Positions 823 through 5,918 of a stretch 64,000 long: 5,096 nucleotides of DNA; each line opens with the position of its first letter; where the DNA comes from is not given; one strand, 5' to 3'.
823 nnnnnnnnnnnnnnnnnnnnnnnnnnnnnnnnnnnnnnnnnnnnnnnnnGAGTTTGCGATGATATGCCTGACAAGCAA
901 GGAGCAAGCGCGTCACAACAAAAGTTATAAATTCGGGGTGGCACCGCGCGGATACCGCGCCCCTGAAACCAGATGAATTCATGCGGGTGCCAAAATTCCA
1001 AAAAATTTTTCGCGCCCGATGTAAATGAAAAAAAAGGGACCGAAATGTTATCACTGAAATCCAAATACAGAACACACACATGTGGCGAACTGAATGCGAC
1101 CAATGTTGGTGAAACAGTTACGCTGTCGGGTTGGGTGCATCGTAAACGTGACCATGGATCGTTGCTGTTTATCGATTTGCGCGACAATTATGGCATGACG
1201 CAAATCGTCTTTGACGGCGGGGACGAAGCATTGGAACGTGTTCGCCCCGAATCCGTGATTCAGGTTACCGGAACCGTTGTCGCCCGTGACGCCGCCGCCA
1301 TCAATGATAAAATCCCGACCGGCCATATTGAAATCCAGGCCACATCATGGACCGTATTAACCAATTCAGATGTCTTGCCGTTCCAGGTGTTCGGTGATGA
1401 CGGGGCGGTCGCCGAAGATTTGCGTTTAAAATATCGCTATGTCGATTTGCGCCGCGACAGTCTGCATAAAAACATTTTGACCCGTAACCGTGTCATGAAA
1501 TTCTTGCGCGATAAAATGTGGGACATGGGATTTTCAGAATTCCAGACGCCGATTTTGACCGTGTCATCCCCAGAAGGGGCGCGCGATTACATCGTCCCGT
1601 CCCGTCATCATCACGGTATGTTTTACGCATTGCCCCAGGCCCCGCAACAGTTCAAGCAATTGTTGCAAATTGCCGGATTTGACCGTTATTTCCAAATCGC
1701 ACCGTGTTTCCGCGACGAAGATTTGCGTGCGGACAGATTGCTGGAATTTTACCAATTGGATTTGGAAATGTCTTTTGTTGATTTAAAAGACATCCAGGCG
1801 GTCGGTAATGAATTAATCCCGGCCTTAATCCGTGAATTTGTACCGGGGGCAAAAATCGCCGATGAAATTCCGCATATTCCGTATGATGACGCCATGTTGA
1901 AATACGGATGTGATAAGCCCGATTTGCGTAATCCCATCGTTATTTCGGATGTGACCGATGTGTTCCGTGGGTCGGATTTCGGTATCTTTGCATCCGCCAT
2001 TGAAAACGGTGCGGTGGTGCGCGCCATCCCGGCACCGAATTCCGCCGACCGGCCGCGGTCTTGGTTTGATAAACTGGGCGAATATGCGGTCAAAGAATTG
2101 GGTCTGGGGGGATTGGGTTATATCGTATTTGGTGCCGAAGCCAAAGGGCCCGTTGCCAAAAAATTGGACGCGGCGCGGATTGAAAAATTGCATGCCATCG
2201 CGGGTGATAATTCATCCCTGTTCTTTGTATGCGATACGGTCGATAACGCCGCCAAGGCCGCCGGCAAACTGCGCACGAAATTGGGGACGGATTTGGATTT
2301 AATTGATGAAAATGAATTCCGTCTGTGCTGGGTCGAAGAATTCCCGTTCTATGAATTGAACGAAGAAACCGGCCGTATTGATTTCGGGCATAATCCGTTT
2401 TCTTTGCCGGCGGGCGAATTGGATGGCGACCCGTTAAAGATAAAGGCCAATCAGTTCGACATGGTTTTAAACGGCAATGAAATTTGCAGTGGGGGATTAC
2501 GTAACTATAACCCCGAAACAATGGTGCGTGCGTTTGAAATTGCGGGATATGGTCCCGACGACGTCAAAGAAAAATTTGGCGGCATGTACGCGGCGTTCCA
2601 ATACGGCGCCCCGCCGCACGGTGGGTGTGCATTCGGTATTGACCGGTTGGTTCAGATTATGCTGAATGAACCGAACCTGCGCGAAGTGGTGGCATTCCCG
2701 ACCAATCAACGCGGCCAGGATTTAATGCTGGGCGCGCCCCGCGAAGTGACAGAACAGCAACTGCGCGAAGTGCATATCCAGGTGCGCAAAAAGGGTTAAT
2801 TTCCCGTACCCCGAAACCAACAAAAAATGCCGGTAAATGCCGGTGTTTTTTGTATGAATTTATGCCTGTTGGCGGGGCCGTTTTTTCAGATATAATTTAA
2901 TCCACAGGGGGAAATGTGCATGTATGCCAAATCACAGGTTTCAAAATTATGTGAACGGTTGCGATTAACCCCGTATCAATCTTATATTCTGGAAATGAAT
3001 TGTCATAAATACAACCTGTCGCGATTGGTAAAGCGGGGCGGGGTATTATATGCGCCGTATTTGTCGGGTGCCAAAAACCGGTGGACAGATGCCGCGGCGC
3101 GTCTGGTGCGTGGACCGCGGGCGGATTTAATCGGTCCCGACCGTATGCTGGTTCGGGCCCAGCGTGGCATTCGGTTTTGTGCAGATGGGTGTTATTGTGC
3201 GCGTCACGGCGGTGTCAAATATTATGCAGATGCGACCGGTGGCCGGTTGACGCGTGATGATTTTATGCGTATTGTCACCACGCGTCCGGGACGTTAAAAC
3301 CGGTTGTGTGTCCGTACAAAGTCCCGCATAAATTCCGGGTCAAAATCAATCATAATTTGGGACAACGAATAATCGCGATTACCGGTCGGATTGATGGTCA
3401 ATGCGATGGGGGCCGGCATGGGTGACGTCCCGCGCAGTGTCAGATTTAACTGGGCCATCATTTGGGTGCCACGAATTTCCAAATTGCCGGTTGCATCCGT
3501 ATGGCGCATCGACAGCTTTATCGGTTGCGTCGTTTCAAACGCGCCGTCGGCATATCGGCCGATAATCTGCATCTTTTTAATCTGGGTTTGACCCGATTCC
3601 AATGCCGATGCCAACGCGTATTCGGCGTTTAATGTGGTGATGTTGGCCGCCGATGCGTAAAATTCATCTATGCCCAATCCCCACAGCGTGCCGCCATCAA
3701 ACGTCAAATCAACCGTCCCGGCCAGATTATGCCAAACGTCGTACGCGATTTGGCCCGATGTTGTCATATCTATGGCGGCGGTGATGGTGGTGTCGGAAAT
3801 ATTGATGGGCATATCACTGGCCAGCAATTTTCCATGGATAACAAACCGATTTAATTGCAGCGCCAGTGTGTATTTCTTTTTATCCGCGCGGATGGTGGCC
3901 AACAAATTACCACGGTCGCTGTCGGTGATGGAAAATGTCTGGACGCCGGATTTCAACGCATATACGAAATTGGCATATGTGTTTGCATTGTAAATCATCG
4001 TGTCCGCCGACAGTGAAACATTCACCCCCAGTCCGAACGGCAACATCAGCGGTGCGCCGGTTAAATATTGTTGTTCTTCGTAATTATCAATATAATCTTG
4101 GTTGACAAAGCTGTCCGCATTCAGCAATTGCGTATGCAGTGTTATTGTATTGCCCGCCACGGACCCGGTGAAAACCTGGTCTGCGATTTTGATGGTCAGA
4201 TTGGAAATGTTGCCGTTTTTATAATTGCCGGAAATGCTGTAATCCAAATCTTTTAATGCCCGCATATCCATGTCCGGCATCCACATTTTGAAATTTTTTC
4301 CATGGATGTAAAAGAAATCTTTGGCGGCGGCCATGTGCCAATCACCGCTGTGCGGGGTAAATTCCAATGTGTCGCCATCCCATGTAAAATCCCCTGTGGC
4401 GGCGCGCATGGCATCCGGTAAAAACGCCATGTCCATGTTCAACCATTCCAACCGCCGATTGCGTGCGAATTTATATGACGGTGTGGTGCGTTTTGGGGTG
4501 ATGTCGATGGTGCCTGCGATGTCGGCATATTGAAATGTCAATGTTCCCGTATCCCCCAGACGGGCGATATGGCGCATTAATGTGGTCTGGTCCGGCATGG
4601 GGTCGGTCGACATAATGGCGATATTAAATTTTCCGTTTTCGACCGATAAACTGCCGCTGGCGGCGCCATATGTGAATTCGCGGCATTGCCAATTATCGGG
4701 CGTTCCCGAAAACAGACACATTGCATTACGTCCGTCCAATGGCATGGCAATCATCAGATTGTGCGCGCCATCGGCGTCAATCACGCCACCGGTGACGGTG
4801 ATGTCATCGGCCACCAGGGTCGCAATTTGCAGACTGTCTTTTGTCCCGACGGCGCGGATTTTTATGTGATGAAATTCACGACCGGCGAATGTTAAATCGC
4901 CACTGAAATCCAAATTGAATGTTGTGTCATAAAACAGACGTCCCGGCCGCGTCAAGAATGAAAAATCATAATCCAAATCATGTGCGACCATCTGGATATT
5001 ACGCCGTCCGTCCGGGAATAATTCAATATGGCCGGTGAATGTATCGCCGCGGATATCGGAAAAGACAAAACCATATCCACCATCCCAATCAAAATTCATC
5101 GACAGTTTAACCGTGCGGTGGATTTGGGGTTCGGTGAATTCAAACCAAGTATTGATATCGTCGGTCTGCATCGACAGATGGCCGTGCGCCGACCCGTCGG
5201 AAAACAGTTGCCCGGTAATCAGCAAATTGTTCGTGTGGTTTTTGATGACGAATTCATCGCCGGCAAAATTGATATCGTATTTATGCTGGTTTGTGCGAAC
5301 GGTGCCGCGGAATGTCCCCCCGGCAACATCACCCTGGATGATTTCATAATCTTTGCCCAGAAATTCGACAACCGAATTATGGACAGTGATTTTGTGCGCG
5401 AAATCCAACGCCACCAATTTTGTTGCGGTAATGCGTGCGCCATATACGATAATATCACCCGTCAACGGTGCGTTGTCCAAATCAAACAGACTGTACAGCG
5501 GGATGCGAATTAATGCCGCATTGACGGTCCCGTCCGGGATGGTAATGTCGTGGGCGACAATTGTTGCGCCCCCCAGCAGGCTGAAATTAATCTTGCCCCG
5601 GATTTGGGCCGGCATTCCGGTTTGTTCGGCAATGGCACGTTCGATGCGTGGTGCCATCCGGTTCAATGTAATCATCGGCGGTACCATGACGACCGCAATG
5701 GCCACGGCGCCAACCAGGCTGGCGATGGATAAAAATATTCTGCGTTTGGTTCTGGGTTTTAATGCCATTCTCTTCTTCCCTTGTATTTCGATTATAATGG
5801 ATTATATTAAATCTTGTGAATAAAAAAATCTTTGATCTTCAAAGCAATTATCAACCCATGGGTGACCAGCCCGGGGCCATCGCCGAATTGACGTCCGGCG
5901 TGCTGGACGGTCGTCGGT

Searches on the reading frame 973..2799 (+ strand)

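Call 49: search_protein_families(library=pfam, proteins=[window:973-2799:+], max_evalue=0.00001)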
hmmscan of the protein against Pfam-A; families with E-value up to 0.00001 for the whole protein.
window:973-2799:+ (608 aa): 3 families
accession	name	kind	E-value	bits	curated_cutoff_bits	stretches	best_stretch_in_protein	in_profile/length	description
PF00152.25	tRNA-synt_2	-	6.3e-100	334.6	25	1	148-579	2-308/308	tRNA synthetases class II (D, K and N)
PF01336.31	tRNA_anti-codon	-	5e-17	62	27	1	49-129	1-75/75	OB-fold nucleic acid binding domain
PF02938.19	GAD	-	3e-07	31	23.4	1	339-429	1-94/95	GAD domain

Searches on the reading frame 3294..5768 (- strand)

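Call 49: search_protein_families(library=pfam, proteins=[window:3294-5768:-], max_evalue=0.00001)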
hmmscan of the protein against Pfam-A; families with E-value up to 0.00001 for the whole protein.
window:3294-5768:- (824 aa): 1 family
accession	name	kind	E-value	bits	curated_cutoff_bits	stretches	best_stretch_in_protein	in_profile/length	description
PF05170.20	AsmA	-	2e-09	37.2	29.8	0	619-746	482-604/607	AsmA family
